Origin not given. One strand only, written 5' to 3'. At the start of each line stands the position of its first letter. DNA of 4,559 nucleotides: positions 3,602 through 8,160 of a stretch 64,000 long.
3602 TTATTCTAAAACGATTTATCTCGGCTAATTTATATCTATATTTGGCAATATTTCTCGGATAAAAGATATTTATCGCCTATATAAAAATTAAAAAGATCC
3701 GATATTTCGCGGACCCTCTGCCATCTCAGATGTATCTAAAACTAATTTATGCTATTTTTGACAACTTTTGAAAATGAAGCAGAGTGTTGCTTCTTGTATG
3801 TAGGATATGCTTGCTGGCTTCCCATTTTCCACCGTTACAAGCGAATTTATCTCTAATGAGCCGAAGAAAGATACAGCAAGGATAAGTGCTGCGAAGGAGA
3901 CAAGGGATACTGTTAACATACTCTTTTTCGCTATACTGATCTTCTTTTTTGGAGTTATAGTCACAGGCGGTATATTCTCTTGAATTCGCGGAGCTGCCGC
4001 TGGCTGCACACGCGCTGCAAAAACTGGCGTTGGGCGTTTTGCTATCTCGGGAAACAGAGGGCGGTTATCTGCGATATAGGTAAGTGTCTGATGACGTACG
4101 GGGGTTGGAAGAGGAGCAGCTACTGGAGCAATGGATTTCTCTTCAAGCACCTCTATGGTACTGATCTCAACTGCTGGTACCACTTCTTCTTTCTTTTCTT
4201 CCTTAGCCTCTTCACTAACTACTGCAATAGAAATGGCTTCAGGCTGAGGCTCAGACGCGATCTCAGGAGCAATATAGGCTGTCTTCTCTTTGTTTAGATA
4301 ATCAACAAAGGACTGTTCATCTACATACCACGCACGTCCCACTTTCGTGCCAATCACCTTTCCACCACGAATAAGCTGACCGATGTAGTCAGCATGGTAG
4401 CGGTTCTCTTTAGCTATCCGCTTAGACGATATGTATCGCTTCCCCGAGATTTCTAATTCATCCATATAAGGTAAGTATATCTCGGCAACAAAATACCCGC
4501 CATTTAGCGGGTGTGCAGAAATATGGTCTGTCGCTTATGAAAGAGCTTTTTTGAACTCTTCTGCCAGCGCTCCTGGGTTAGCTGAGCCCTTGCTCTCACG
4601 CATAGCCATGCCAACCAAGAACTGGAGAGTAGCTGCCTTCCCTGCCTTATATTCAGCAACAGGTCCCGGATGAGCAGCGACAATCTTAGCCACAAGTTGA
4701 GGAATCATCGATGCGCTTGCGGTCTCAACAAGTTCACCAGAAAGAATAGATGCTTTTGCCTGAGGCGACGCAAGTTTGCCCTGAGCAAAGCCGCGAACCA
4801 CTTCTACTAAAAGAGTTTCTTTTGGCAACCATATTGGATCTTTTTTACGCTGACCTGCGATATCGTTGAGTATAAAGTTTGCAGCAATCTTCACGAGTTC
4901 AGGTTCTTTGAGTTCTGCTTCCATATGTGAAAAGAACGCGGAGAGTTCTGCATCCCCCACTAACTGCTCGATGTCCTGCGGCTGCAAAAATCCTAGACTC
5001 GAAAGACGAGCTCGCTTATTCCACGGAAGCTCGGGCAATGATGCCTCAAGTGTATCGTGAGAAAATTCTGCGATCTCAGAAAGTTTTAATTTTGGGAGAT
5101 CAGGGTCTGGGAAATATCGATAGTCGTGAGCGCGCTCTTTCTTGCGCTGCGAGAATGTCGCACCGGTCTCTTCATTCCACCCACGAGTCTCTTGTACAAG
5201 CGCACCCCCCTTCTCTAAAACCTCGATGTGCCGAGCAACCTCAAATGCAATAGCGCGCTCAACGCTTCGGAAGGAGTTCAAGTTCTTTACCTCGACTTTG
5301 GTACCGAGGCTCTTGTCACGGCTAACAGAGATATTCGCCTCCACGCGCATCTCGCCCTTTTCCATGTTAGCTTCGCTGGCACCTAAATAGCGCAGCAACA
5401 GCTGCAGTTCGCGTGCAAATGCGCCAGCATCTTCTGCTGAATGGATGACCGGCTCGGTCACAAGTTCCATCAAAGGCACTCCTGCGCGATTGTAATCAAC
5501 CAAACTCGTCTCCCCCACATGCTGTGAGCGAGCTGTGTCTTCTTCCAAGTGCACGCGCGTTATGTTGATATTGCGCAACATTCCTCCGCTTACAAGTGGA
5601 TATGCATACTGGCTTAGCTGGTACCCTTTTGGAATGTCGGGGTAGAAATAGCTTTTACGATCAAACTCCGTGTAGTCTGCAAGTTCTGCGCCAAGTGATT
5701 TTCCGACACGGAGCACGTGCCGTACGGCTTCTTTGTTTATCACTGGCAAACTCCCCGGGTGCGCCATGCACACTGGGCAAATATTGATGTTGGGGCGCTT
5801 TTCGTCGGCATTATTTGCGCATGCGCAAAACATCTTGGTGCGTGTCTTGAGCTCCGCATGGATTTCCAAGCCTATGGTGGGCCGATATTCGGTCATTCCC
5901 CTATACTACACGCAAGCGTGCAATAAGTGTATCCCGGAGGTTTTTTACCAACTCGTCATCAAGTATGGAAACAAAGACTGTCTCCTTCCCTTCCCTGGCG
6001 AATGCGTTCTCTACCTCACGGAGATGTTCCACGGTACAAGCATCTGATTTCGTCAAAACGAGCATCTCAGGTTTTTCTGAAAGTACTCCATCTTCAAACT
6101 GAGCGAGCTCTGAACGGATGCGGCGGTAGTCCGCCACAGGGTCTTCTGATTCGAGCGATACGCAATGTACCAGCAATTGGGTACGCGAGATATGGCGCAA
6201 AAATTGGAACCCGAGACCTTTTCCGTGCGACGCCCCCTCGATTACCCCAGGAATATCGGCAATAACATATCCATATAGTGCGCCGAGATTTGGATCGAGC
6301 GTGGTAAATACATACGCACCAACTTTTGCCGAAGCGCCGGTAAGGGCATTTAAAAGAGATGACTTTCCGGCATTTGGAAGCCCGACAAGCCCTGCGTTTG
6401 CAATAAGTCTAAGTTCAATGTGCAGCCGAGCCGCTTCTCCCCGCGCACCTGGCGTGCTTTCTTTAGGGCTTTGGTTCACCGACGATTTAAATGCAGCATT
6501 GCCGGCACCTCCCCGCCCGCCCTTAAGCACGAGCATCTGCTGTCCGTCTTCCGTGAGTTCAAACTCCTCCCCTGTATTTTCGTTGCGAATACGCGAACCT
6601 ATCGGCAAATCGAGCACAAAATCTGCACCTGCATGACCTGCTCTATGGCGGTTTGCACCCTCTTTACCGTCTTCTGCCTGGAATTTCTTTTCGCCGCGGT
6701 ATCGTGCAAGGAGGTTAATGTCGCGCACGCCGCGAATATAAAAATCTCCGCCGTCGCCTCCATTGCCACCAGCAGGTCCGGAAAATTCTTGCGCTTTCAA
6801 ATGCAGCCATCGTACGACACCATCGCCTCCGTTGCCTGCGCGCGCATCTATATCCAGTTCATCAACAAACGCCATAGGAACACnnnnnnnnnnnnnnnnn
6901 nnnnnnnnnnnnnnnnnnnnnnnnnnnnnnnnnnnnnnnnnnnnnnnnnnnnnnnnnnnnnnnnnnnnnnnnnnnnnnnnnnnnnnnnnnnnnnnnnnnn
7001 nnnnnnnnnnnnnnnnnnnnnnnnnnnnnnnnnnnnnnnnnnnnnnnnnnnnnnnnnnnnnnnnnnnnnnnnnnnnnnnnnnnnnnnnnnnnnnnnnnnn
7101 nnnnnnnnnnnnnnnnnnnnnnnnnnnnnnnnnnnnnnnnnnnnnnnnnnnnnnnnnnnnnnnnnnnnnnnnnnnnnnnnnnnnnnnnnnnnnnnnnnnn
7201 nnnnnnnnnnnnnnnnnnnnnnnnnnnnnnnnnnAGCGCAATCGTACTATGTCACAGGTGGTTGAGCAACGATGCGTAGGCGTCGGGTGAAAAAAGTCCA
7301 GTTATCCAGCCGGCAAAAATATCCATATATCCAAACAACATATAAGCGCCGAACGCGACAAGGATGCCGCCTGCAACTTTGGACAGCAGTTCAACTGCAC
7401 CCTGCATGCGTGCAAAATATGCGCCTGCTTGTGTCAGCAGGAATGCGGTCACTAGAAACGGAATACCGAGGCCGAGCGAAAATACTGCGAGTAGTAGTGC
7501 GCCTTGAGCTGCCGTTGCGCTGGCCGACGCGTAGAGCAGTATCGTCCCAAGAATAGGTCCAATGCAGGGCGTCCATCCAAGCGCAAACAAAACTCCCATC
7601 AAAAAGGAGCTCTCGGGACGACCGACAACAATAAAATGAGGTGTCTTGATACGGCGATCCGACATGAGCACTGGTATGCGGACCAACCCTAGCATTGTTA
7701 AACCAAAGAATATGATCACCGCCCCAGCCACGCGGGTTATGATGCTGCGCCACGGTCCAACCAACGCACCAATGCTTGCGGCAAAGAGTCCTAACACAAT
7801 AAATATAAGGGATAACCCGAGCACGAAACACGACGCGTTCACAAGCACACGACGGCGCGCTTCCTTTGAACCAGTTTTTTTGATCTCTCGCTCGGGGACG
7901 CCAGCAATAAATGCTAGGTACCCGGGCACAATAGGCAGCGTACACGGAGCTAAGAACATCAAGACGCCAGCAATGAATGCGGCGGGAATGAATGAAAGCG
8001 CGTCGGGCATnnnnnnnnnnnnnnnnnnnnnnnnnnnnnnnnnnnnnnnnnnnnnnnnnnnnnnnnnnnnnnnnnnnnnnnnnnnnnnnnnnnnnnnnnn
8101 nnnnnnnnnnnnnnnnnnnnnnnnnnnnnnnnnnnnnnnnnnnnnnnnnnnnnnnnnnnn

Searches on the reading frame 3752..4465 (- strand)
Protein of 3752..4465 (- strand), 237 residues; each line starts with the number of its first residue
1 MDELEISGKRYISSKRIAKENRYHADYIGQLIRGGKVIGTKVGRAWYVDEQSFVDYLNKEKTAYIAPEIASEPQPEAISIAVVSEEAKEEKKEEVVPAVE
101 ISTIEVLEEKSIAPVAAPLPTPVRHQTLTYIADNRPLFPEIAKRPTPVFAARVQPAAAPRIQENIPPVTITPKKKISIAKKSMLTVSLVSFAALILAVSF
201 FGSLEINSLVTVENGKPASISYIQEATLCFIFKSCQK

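Call 9: search_protein_families(library=pfam, proteins=[window:3752-4465:-], max_evalue=0.001)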
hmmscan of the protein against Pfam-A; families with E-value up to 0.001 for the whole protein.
window:3752-4465:- (237 aa): 0 families

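Call 78: search_protein_families(library=pfam, proteins=[window:3752-4465:-], max_evalue=1)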
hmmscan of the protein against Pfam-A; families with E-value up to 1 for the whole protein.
window:3752-4465:- (237 aa): 1 family
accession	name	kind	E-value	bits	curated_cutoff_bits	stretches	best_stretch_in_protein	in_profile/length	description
PF12728.13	HTH_17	-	0.024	15.3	27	1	27-60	17-50/51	Helix-turn-helix domain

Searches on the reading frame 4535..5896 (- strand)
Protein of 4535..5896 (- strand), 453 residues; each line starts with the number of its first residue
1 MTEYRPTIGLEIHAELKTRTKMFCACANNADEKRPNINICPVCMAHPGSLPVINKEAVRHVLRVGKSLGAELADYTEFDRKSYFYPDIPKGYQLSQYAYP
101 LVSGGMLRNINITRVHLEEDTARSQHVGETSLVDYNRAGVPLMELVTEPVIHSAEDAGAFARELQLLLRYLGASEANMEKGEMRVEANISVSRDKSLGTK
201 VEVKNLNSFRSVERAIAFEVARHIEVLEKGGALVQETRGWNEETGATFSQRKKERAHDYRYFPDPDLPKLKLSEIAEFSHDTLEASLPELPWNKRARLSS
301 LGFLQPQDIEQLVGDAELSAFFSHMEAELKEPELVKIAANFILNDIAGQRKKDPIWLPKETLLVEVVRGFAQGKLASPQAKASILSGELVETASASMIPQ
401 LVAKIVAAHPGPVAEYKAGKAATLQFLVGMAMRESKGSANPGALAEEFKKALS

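Call 9: search_protein_families(library=pfam, proteins=[window:4535-5896:-], max_evalue=0.001)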
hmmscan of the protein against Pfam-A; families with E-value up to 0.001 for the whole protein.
window:4535-5896:- (453 aa): 2 families
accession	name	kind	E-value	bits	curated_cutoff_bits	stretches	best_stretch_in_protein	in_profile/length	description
PF02934.20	GatB_N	-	7.9e-106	353.7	23.4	1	7-274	2-273/277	GatB/GatE catalytic domain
PF02637.23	GatB_Yqey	-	1.1e-13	51.7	27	1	384-452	80-148/148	GatB domain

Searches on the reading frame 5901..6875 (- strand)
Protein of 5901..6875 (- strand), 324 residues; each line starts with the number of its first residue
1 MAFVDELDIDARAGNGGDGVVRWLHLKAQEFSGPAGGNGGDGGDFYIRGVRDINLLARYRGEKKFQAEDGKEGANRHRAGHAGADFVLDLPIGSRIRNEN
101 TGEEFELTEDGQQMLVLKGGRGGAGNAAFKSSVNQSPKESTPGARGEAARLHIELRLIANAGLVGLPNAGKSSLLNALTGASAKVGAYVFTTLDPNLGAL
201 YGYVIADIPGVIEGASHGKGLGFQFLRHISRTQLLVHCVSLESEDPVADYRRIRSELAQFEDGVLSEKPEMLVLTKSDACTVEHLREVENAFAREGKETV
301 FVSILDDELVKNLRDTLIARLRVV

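Call 9: search_protein_families(library=pfam, proteins=[window:5901-6875:-], max_evalue=0.001)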
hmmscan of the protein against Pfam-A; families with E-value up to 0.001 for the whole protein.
window:5901-6875:- (324 aa): 4 families
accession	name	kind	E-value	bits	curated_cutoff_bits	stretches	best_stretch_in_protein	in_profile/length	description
PF01018.28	GTP1_OBG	-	2e-43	148.1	27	1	4-157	1-155/155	GTP1/OBG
PF01926.29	MMR_HSR1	-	5.5e-23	81.7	21.9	1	161-276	2-113/113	50S ribosome-binding GTPase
PF02421.24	FeoB_N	-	1.3e-08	35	27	1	162-211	4-57/156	Ferrous iron transport protein B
PF03193.22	RsgA_GTPase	-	2.4e-05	24.7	30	0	251-321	40-108/174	RsgA GTPase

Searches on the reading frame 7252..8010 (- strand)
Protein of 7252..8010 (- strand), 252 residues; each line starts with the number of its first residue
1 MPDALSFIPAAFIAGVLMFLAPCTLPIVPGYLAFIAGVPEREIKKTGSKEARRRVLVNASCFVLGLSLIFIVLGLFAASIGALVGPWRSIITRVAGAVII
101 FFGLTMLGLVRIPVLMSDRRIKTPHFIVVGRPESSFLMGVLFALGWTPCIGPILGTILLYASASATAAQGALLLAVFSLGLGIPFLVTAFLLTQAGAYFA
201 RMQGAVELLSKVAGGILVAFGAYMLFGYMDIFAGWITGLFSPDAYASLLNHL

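Call 9: search_protein_families(library=pfam, proteins=[window:7252-8010:-], max_evalue=0.001)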
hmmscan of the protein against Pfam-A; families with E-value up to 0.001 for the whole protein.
window:7252-8010:- (252 aa): 2 families
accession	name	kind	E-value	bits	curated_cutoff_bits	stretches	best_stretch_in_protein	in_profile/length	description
PF02683.22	DsbD_TM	-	2.3e-19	70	27.1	1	8-205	5-202/219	Cytochrome C biogenesis protein transmembrane domain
PF13386.12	DsbD_2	-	2e-08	34.8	24.9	1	12-223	3-199/199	Cytochrome C biogenesis protein transmembrane region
